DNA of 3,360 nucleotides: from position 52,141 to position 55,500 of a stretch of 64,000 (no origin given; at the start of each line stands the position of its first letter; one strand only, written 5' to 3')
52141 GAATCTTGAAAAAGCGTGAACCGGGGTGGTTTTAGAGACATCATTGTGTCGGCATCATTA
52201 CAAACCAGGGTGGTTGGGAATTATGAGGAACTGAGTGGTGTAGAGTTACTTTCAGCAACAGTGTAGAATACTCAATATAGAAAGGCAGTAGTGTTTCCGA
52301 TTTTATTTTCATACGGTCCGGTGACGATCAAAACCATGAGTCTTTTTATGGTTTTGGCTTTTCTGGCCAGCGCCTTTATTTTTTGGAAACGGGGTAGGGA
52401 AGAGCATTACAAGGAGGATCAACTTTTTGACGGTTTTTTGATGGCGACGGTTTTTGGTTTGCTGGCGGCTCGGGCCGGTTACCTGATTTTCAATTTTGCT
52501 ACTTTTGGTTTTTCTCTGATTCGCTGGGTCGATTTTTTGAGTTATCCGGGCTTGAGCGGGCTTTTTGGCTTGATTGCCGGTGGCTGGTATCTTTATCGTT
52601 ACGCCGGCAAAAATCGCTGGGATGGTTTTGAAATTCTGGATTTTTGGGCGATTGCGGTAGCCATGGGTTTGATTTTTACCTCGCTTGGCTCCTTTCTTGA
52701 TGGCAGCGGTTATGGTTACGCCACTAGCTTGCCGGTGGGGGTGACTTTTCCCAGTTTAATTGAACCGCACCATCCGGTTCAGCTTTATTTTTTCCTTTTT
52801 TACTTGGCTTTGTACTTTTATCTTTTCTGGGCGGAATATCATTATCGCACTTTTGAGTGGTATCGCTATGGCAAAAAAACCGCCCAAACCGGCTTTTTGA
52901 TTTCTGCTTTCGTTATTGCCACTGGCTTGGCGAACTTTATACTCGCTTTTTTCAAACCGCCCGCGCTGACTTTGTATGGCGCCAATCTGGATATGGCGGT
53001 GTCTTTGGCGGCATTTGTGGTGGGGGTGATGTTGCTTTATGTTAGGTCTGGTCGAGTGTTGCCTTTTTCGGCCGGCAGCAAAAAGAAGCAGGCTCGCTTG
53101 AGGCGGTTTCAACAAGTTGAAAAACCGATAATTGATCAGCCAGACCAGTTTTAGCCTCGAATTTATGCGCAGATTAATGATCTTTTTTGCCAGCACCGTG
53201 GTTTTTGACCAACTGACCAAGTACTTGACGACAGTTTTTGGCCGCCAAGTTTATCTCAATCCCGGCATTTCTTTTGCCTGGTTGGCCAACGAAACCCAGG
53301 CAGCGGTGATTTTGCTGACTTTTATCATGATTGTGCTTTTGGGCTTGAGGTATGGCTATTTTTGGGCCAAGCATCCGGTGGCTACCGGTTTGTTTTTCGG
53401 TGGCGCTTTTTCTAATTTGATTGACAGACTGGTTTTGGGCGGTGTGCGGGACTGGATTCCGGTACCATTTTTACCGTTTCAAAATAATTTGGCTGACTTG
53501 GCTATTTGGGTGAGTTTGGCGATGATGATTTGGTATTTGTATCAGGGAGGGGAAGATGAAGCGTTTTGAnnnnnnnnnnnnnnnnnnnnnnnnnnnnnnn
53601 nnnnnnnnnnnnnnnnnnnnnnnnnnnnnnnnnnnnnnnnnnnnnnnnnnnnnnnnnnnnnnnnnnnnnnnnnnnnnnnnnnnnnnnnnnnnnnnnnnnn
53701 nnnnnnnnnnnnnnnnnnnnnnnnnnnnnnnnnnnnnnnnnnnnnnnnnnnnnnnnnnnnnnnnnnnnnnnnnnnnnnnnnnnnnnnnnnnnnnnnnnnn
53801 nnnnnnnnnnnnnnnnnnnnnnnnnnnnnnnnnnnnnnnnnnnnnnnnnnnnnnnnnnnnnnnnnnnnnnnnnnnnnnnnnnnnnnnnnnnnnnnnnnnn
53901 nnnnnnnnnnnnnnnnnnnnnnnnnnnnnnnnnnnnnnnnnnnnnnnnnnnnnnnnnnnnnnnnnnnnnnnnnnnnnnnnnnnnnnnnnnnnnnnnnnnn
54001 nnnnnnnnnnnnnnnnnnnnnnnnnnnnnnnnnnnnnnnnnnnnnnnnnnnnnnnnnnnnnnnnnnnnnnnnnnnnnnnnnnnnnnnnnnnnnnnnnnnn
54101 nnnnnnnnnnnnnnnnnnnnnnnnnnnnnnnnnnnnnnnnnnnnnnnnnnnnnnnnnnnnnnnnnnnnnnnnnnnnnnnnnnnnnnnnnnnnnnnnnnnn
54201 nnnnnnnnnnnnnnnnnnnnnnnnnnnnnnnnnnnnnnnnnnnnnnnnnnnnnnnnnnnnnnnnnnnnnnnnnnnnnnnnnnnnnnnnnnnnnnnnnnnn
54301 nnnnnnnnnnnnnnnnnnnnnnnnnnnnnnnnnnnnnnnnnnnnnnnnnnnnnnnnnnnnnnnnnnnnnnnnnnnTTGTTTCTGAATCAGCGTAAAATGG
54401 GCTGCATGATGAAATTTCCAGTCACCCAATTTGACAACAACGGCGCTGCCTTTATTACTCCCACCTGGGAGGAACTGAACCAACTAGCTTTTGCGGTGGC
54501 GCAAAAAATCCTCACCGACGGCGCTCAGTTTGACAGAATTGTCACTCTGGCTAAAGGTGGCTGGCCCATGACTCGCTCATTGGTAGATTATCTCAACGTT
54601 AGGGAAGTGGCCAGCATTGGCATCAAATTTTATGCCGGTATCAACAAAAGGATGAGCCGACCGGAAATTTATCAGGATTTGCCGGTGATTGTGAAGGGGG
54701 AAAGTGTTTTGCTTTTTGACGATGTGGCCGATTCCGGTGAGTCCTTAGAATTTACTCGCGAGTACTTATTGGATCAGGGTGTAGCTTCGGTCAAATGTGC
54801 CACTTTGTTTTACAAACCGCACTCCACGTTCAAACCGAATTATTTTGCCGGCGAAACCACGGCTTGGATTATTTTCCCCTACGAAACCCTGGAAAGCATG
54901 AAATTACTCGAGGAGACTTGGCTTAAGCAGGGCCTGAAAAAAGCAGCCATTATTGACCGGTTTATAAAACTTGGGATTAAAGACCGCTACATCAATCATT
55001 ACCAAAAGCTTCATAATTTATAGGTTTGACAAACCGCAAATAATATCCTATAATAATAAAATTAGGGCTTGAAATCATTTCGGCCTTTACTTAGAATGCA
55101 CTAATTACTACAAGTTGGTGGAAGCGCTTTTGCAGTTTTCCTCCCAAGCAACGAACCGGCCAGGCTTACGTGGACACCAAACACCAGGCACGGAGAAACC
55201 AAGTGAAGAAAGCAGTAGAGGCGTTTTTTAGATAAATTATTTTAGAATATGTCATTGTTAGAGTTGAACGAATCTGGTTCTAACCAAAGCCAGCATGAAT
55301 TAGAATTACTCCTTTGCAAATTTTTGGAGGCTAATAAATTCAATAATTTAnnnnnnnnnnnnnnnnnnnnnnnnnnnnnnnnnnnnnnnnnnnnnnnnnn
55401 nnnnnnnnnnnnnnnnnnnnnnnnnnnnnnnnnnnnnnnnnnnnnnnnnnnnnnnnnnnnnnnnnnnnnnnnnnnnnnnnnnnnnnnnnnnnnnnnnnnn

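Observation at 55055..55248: About 190-nt transcribed leader or possible small RNA behind a perfect sigma70 promoter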

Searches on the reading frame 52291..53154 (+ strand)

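Call 7: search_protein_families(library=pfam, proteins=[window:52291-53154:+], max_evalue=0.01)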
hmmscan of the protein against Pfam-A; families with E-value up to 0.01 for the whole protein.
window:52291-53154:+ (287 aa): 1 family
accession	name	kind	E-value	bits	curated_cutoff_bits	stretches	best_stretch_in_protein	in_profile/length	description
PF01790.23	LGT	-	3.9e-24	85.7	24.9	1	3-250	1-239/240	Prolipoprotein diacylglyceryl transferase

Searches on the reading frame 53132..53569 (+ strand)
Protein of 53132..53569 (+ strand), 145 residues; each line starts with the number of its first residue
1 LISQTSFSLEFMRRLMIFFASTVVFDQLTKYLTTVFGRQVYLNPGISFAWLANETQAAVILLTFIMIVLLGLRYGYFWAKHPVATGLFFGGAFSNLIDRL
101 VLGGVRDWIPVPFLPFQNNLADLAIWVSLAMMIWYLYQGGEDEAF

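Call 7: search_protein_families(library=pfam, proteins=[window:53132-53569:+], max_evalue=0.01)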
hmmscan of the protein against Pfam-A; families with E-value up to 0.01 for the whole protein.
window:53132-53569:+ (145 aa): 1 family
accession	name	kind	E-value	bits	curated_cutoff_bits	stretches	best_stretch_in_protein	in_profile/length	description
PF01252.23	Peptidase_A8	-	1.3e-15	58.3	25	1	22-136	5-140/142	Signal peptidase (SPase) II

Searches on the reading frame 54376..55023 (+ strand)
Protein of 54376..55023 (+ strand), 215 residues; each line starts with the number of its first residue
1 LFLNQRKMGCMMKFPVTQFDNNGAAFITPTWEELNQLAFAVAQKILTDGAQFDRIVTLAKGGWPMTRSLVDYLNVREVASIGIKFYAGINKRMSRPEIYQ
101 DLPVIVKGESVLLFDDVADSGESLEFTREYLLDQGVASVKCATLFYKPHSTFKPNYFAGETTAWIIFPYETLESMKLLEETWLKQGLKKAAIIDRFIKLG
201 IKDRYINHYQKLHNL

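Call 7: search_protein_families(library=pfam, proteins=[window:54376-55023:+], max_evalue=0.01)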
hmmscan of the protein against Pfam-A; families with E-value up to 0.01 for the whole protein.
window:54376-55023:+ (215 aa): 2 families
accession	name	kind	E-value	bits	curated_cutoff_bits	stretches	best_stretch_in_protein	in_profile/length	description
PF00156.33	Pribosyltran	-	1.5e-17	63.8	26.3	1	34-162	5-141/158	Phosphoribosyl transferase domain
PF14681.12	UPRTase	-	0.00093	19.2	27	1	55-144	70-158/206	Uracil phosphoribosyltransferase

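Call 10: find_related_loci(query=window:54409-55023:+, collection=genome_contigs, flank=4000)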
Query window:54409-55023:+ (204 aa) in genome_contigs; peptide patterns used: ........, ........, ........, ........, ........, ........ (x = any residue, [..] = any of these).
117 stretches matched a pattern; 55 encode a relative of the query (tblastn E <= 1e-3); 55 distinct loci.
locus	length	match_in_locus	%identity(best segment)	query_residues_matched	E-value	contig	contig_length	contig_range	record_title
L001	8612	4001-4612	93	1-204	1e-129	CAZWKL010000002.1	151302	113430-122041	MAG TPA_asm: uncultured Pseudomonadales bacterium isolate binchicken_co173_42 genome assembly, contig: NODE_235_length_1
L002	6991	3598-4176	60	8-200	9e-80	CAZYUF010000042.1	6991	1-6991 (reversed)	MAG TPA_asm: uncultured Pseudomonadales bacterium isolate SRP118108_co4_340 genome assembly, contig: NODE_11966_length_6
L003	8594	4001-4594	60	1-198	1e-79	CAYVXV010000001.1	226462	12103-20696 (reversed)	MAG TPA_asm: uncultured Pseudomonadales bacterium isolate SRP193661_co2_36 genome assembly, contig: NODE_18_length_22646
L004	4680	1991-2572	59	7-200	1e-78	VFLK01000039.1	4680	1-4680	MAG: Candidatus Paceibacterota bacterium isolate Bin_61_66 c_000001895162, whole genome shotgun sequence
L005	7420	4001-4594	59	1-198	3e-78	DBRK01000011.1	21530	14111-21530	MAG TPA_asm: Patescibacteria group bacterium UBA1370 UBA1370_contig_13409, whole genome shotgun sequence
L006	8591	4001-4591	56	2-198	1e-77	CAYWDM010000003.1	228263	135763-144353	MAG TPA_asm: uncultured Pseudomonadales bacterium isolate SRP272421_co4_48 genome assembly, contig: NODE_19_length_22826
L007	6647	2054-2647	57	1-198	3e-77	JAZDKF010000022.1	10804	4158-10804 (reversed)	MAG: Candidatus Beckwithbacteria bacterium isolate MEGAHIT-group-0.521 k141_2286686, whole genome shotgun sequence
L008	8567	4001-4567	60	15-203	1e-76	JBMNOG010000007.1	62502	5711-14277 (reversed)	MAG: Patescibacteria group bacterium isolate SBF912SR1HQ0020 scaffold_1207_c1, whole genome shotgun sequence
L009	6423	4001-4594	55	1-198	5e-76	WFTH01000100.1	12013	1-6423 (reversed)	MAG: Candidatus Microgenomates bacterium isolate S139_139 k151_9025, whole genome shotgun sequence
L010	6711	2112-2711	56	1-200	3e-76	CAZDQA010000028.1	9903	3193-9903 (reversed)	MAG TPA_asm: uncultured Pseudomonadales bacterium isolate binchicken_co220_119 genome assembly, contig: NODE_4502_length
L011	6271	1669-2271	55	1-201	2e-75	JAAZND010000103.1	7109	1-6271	MAG: Candidatus Beckwithbacteria bacterium isolate AS27yjCOA_127 177846_AS27, whole genome shotgun sequence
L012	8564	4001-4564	55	8-195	3e-75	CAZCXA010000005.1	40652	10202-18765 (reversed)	MAG TPA_asm: uncultured Pseudomonadales bacterium isolate binchicken_co45_521 genome assembly, contig: NODE_1315_length_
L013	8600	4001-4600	53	1-200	7e-75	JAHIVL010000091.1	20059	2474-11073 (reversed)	MAG: Patescibacteria group bacterium isolate MM_PC_MetaG.mb.79 MM_PC_MetaG.mb.79_k141_1709129, whole genome shotgun sequ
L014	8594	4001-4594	52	1-198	5e-75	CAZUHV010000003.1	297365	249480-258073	MAG TPA_asm: uncultured Pseudomonadales bacterium isolate binchicken_co277_32 genome assembly, contig: NODE_70_length_29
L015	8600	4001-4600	56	1-200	1e-74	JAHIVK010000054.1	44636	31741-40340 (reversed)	MAG: Patescibacteria group bacterium isolate MM_PC_MetaG.mb.77 MM_PC_MetaG.mb.77_k141_1251631, whole genome shotgun sequ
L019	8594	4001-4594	52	1-198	5e-73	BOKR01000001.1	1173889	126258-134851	MAG: Patescibacteria group bacterium BroJett025 DNA, sequence1, whole genome shotgun sequence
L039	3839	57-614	49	1-200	7e-62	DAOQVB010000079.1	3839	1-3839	MAG TPA_asm: Candidatus Woesebacteria bacterium isolate AMR_MDS_1099 NODE_26833_length_3839_cov_5.623414, whole genome s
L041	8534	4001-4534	53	4-181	1e-60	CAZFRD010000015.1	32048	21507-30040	MAG TPA_asm: uncultured Pseudomonadales bacterium isolate SRP192515_co1_183 genome assembly, contig: NODE_1180_length_32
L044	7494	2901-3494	54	1-198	9e-74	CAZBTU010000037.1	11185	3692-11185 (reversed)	MAG TPA_asm: uncultured Pseudomonadales bacterium isolate SRP286056_co2_100 genome assembly, contig: NODE_9698_length_11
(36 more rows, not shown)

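Call 20: search_protein_families(library=pfam, proteins=[L001:4830-5858:+, L003:4939-6489:+, L005:4955-5842:+, L006:4788-5819:+, L009:4896-5939:+, L039:794-1960:+, L041:4721-5758:+, L004:2775-3593:+, L014:4937-6076:+, L019:4831-5946:+], max_evalue=0.01)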
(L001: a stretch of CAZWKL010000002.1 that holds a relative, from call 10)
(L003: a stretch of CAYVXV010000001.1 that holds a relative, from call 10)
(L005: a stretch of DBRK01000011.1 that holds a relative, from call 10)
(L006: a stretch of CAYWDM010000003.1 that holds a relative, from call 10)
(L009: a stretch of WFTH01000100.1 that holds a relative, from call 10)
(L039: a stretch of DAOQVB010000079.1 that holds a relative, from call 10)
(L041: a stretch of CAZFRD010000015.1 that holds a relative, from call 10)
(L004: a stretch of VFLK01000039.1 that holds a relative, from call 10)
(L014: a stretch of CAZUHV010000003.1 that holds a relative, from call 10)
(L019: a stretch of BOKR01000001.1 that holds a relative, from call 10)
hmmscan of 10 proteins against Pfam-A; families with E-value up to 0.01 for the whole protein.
L001:4830-5858:+ (342 aa): 0 families

L003:4939-6489:+ (516 aa): 2 families
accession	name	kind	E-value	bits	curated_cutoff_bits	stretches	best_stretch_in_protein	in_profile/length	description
PF00293.34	NUDIX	-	0.0082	16.6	21.1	0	420-504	45-131/134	NUDIX domain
PF00797.23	Acetyltransf_2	-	0.0087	16.3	22.8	0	120-197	48-125/240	N-acetyltransferase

L005:4955-5842:+ (295 aa): 0 families

L006:4788-5819:+ (343 aa): 0 families

L009:4896-5939:+ (347 aa): 0 families

L039:794-1960:+ (388 aa): 0 families

L041:4721-5758:+ (345 aa): 0 families

L004:2775-3593:+ (272 aa): 0 families

L014:4937-6076:+ (379 aa): 0 families

L019:4831-5946:+ (371 aa): 0 families

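Call 21: search_protein_families(library=ncbifam, proteins=[window:54409-55023:+, L001:4830-5858:+, L006:4788-5819:+, L014:4937-6076:+], max_evalue=0.01)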
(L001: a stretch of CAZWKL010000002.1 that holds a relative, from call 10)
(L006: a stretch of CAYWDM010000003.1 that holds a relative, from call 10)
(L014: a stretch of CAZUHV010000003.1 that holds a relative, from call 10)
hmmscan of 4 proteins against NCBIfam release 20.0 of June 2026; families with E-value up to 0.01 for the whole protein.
window:54409-55023:+ (204 aa): 9 families
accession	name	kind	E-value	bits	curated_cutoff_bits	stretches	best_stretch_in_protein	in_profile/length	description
NF006613.0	PRK09177.1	equivalog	1.4e-12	47.4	138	1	17-160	11-146/159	xanthine phosphoribosyltransferase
TIGR01203.1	HGPRTase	equivalog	1.1e-10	41.5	150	1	31-139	16-127/167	hypoxanthine phosphoribosyltransferase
NF006605.0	PRK09162.1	equivalog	1.2e-06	28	181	1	44-141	45-142/183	hypoxanthine-guanine phosphoribosyltransferase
NF002620.0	PRK02277.1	subfamily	0.00018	21.2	115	1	21-136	67-180/201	orotate phosphoribosyltransferase-like protein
NF006328.0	PRK08558.1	equivalog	0.0012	18.5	184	1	29-116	102-195/238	adenine phosphoribosyltransferase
TIGR01367.1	pyrE_Therm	equivalog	0.0013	18.4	150.25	1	21-136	39-144/187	orotate phosphoribosyltransferase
NF001097.0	PRK00129.1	equivalog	0.0025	17.6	114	1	44-134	74-161/209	uracil phosphoribosyltransferase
NF002320.0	PRK01259.1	subfamily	0.0062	16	297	1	76-131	191-248/316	ribose-phosphate diphosphokinase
NF000014.2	tet_prtrans_34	exception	0.0093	15.8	345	0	19-128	8-112/154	xanthine phosphoribosyltransferase Tet(34)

L001:4830-5858:+ (342 aa): 0 families

L006:4788-5819:+ (343 aa): 0 families

L014:4937-6076:+ (379 aa): 1 family
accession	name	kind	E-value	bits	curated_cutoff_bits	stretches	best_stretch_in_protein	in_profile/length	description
TIGR00277.1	HDIG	domain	0.00021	21.1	27.6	1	127-191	2-71/84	HDIG domain-containing metalloprotein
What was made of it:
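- Closest known: PyrR-dependent attenuators of the pyr operon. Different: The PRT is purine-type by its weak best hits (call 21).
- The PRT's best NCBIfam hits are xanthine and hypoxanthine-guanine PRT, far below their cut-offs, and PyrR does not appear (call 21).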

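Call 60: search_solved_structures(query=A6, max_evalue=1)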
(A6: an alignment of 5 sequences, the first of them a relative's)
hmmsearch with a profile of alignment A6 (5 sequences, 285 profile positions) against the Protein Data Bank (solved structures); distinct sequences matched with E-value up to 1: 1.
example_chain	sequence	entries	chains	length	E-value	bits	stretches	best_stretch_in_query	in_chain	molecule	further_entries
3bem_A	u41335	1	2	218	0.1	15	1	123-199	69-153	Putative NAD(P)H nitroreductase ydfN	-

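Call 61: search_solved_structures(query=A8, max_evalue=1)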
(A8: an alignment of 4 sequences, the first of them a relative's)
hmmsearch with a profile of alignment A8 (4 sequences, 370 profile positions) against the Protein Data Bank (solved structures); distinct sequences matched with E-value up to 1: 0.

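Call 107: search_protein_families(library=pfam, proteins=[L044:3855-4697:+, L001:4830-5855:+], max_evalue=0.1)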
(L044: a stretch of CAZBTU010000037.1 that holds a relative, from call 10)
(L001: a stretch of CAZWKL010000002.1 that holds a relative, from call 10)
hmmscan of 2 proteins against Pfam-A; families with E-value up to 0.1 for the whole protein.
L044:3855-4697:+ (281 aa): 0 families

L001:4830-5855:+ (342 aa): 1 family
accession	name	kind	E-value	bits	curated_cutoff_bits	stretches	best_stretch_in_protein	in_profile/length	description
PF07984.18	NTP_transf_7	-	0.016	14.9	27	1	133-186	26-79/321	Nucleotidyltransferase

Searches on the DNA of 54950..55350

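Call 4: search_rna_families(source=window, start=54950, end=55350, threshold=evalue, max_evalue=10, show_alignments=4)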
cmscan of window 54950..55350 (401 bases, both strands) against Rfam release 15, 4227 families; matches with E-value up to 10: 2.
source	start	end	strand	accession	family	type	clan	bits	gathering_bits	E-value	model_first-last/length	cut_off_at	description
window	55007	55085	-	RF00206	U54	Gene; snRNA; snoRNA; CD-box;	CL00008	15.9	40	4.1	1-81/81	no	Small nucleolar RNA U54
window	55187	55213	+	RF00382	DnaX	Cis-reg; frameshift_element;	-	12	35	4.3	1-65/65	no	DnaX ribosomal frameshifting element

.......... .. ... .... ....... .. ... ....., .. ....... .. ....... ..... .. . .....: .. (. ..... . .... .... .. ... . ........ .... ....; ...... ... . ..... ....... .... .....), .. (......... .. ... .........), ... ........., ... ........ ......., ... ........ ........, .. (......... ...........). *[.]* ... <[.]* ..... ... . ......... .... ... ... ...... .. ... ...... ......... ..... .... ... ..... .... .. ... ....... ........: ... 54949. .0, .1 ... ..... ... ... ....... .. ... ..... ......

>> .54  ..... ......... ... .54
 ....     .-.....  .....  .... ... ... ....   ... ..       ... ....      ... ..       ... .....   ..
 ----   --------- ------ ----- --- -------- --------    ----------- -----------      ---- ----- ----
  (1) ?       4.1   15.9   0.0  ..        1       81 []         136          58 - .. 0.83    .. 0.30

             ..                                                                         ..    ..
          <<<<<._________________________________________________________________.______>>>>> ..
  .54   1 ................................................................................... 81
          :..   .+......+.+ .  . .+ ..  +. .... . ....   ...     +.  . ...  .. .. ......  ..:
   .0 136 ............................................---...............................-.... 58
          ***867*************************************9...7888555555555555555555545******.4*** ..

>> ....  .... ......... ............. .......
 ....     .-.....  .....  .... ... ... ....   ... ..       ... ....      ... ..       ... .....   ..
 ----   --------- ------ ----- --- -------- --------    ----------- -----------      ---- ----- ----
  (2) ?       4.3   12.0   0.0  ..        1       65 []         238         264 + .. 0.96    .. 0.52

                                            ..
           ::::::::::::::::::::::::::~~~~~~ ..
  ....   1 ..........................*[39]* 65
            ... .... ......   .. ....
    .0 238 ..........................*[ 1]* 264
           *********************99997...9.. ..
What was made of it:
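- On Any Rfam 15 family (4227 models, including riboswitches, 6S, SRP, tmRNA, RNase P and PyrR site): Window 54950-55350 at E<=10 gives only two noise hits (call 4).
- Closest known: PyrR-dependent attenuators of the pyr operon. Different: The PyrR binding-site consensus is absent (call 4).
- The Rfam PyrR binding-site family did not match (call 4).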
